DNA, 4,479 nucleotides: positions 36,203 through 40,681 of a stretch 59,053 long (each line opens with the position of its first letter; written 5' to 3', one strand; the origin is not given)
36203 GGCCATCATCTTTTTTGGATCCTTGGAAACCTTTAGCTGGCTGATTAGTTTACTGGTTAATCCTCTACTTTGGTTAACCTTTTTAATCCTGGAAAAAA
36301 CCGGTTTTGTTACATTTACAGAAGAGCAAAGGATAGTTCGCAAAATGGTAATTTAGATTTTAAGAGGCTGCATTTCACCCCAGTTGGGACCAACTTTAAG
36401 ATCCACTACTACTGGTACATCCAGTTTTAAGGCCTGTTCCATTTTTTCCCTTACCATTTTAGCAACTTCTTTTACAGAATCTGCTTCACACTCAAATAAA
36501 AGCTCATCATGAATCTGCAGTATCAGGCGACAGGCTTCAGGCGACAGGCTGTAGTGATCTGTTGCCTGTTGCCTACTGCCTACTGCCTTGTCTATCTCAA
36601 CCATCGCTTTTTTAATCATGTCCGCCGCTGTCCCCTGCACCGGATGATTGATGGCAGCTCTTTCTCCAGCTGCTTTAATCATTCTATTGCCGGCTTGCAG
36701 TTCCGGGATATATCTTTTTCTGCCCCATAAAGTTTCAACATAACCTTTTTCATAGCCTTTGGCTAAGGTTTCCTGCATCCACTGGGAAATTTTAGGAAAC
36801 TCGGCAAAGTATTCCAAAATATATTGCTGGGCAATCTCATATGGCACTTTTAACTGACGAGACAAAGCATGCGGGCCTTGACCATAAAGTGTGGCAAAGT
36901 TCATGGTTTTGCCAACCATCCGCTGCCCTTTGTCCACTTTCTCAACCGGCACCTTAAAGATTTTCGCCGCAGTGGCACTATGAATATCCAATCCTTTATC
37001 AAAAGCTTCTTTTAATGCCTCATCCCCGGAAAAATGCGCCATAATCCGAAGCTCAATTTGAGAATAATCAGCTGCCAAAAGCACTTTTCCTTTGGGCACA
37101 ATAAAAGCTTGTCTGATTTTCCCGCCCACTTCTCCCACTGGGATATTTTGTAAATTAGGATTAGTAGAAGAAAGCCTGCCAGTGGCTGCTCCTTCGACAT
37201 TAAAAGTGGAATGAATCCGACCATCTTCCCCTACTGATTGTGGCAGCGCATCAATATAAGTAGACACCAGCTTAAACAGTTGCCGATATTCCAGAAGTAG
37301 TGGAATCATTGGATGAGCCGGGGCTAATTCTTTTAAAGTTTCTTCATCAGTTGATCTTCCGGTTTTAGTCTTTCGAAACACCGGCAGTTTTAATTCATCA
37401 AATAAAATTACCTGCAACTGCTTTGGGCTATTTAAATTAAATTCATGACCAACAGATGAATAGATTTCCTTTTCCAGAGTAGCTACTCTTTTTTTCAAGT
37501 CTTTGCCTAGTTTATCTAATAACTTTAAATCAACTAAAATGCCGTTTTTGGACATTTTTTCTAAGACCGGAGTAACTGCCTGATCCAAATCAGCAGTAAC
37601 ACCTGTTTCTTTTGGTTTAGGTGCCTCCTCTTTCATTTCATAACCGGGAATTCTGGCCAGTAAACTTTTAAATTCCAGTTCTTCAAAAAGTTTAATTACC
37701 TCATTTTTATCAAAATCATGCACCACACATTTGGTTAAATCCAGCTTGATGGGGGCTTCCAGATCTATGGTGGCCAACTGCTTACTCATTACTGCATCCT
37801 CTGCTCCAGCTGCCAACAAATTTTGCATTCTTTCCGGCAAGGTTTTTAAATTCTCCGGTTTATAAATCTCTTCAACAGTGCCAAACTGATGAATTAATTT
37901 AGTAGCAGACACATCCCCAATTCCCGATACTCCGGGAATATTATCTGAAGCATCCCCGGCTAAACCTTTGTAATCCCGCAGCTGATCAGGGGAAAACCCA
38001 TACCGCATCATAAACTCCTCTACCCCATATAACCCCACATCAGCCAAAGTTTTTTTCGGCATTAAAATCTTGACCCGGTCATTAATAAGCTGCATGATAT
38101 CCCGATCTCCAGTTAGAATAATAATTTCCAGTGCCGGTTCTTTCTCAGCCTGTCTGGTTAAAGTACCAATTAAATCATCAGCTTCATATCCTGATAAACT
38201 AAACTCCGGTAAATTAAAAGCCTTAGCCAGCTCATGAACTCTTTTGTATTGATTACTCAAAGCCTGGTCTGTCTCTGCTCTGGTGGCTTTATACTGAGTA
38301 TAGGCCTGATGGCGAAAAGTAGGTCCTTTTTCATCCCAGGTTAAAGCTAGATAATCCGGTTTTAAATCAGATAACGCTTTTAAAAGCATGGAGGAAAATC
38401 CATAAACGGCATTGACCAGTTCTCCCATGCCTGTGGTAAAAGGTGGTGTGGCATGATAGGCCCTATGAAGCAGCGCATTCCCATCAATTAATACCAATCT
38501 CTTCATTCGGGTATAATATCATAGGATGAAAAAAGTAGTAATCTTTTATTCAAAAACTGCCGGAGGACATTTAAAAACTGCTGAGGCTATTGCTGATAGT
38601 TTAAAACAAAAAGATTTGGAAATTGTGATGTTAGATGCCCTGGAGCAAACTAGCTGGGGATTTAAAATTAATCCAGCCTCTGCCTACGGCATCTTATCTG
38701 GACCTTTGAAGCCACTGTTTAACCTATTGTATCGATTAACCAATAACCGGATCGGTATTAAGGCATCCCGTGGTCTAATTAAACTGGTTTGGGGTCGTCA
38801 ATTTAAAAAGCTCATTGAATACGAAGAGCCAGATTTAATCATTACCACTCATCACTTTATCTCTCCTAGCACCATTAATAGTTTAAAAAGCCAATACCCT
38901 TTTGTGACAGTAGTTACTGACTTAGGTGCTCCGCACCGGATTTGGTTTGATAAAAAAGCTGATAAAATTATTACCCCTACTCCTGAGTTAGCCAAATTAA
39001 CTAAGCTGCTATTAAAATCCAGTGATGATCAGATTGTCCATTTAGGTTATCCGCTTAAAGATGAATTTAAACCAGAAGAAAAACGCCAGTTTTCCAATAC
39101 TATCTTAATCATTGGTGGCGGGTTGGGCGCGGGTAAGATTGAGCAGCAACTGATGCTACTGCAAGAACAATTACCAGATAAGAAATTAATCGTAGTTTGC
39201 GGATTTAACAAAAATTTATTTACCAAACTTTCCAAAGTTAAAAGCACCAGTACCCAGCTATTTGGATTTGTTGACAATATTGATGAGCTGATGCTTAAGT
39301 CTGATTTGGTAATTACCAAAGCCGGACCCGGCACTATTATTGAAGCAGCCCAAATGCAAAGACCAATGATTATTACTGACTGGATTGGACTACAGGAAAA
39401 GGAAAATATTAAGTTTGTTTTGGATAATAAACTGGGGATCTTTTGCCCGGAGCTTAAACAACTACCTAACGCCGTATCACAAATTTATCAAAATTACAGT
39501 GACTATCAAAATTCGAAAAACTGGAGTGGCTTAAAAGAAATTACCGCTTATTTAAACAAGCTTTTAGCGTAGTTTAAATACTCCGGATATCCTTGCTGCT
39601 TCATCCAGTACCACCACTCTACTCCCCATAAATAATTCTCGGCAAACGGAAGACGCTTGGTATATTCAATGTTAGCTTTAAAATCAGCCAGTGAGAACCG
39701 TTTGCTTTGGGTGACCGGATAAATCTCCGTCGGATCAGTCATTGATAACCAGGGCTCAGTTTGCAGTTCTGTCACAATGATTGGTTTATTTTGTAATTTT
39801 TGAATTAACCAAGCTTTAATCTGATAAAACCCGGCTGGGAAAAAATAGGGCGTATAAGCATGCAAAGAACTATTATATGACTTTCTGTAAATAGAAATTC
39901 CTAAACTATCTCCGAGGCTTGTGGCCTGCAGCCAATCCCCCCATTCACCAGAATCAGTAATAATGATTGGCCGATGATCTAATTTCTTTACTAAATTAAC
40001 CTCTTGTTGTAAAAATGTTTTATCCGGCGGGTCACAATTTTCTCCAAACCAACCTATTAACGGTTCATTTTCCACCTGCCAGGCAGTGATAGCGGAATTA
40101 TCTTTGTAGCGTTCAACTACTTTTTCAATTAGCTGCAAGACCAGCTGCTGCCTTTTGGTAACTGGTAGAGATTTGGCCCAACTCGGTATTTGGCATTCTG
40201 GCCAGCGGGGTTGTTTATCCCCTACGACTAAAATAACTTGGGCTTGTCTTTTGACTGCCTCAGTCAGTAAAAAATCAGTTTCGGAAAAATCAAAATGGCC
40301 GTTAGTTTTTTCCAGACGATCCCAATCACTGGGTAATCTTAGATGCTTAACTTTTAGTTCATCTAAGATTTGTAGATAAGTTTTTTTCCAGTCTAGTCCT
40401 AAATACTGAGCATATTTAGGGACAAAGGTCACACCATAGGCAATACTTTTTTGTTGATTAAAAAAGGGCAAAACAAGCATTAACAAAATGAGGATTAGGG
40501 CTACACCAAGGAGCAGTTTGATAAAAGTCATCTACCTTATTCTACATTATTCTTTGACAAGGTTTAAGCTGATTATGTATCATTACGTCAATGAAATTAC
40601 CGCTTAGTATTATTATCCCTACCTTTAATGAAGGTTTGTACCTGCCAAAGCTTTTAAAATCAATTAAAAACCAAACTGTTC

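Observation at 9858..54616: The same GC-rich heptanucleotide tract (CCTGTTG)n is embedded in-frame in at least eight unrelated, mostly essential genes with a constant DNA polarity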

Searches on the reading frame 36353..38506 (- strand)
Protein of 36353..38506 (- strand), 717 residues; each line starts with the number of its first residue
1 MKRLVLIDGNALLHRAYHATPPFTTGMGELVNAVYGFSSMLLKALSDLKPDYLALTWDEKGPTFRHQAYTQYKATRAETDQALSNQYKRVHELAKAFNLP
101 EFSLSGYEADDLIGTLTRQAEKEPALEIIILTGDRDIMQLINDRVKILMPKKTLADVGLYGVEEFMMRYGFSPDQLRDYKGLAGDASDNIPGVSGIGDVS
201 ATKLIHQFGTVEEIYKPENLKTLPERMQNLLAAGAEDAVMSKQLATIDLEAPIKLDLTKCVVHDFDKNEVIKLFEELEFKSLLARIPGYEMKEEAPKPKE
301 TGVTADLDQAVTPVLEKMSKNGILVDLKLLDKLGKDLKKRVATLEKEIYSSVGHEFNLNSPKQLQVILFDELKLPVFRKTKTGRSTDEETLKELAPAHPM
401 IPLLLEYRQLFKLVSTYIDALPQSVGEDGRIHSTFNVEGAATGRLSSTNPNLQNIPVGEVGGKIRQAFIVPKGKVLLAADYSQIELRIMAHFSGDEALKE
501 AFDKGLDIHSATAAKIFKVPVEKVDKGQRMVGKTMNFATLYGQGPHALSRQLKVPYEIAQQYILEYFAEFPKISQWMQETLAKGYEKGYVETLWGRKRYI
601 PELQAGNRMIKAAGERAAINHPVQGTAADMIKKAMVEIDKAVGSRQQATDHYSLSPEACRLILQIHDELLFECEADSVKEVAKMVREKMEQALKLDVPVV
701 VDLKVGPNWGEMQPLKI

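Call 6: search_protein_families(library=pfam, proteins=[window:36353-38506:-])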
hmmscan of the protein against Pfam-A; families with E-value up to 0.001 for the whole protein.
window:36353-38506:- (717 aa): 3 families
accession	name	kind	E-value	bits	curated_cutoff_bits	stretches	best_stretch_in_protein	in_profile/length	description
PF00476.26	DNA_pol_A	-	1.4e-146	488.8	34.3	1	329-711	3-381/381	DNA polymerase family A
PF02739.22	5_3_exonuc_N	-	1.3e-51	175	34.3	1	3-170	1-164/164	5'-3' exonuclease, N-terminal resolvase-like domain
PF01367.25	5_3_exonuc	-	9.6e-27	93.8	40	1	172-267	2-96/97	5'-3' exonuclease, C-terminal SAM fold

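Call 24: find_related_loci(query=window:36353-38506:-, collection=metagenome_contigs, flank=10000)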
Query window:36353-38506:- (717 aa) in metagenome_contigs; peptide patterns used: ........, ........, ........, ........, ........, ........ (x = any residue, [..] = any of these).
560 stretches matched a pattern; 361 encode a relative of the query (tblastn E <= 1e-3); the best 80 are kept; 78 distinct loci.
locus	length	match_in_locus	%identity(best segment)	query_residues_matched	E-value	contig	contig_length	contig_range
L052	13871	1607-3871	79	1-712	0e+0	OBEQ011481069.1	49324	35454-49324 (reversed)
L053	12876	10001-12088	76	1-717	0e+0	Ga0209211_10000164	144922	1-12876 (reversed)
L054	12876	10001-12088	76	1-717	0e+0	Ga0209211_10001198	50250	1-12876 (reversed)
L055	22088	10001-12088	76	1-717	0e+0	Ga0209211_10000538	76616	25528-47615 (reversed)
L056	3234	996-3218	74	1-715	0e+0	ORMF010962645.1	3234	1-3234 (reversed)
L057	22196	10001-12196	73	2-717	0e+0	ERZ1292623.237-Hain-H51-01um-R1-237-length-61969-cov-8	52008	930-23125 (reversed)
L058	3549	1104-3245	75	1-717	0e+0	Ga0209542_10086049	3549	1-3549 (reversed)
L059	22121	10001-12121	74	1-715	0e+0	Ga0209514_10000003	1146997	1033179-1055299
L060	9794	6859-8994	74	1-716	0e+0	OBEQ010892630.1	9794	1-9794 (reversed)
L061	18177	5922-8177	70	1-717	0e+0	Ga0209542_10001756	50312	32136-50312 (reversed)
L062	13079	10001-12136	74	1-717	0e+0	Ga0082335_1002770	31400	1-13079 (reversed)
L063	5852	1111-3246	74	1-716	0e+0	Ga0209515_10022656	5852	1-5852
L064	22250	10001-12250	71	1-713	0e+0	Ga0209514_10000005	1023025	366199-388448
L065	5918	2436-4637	72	1-717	0e+0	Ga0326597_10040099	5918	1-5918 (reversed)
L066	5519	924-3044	73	1-717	0e+0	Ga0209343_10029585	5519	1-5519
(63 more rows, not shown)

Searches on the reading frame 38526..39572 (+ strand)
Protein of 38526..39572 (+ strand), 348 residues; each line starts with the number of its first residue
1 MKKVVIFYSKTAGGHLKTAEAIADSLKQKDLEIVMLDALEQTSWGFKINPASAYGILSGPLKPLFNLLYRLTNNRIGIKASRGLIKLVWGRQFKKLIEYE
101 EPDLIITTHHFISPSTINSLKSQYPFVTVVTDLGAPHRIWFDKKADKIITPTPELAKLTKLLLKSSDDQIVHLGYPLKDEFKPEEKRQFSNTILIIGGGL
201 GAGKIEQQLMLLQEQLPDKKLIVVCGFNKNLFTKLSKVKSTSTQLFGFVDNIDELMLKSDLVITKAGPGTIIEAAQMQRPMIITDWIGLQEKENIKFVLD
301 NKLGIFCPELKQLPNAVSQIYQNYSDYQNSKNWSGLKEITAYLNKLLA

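Call 97: search_protein_families(library=pfam, proteins=[window:38526-39572:+], max_evalue=0.0001)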
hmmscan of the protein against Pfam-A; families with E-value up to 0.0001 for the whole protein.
window:38526-39572:+ (348 aa): 3 families
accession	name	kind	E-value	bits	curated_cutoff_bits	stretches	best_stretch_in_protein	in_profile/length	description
PF06925.17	MGDG_synth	-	2e-18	67.5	25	1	15-160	1-153/169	Monogalactosyldiacylglycerol (MGDG) synthase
PF04101.22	Glyco_tran_28_C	-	1.3e-14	55.1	22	1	192-288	1-101/166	Glycosyltransferase family 28 C-terminal domain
PF13692.12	Glyco_trans_1_4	-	1.9e-05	25.4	27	1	212-323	27-142/142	Glycosyl transferases group 1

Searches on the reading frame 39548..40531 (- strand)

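Call 97: search_protein_families(library=pfam, proteins=[window:39548-40531:-], max_evalue=0.0001)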
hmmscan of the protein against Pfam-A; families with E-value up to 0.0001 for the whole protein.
window:39548-40531:- (327 aa): 3 families
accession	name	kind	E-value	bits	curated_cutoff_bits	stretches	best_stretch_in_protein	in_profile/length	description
PF02449.21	Glyco_hydro_42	-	2.9e-08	33.9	21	1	58-186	21-170/376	Beta-galactosidase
PF00150.24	Cellulase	-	2.3e-07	31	23.5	1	49-256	23-236/272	Cellulase (glycosyl hydrolase family 5)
PF00331.26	Glyco_hydro_10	-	2.2e-05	24.3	22.1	1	70-158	47-130/311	Glycosyl hydrolase family 10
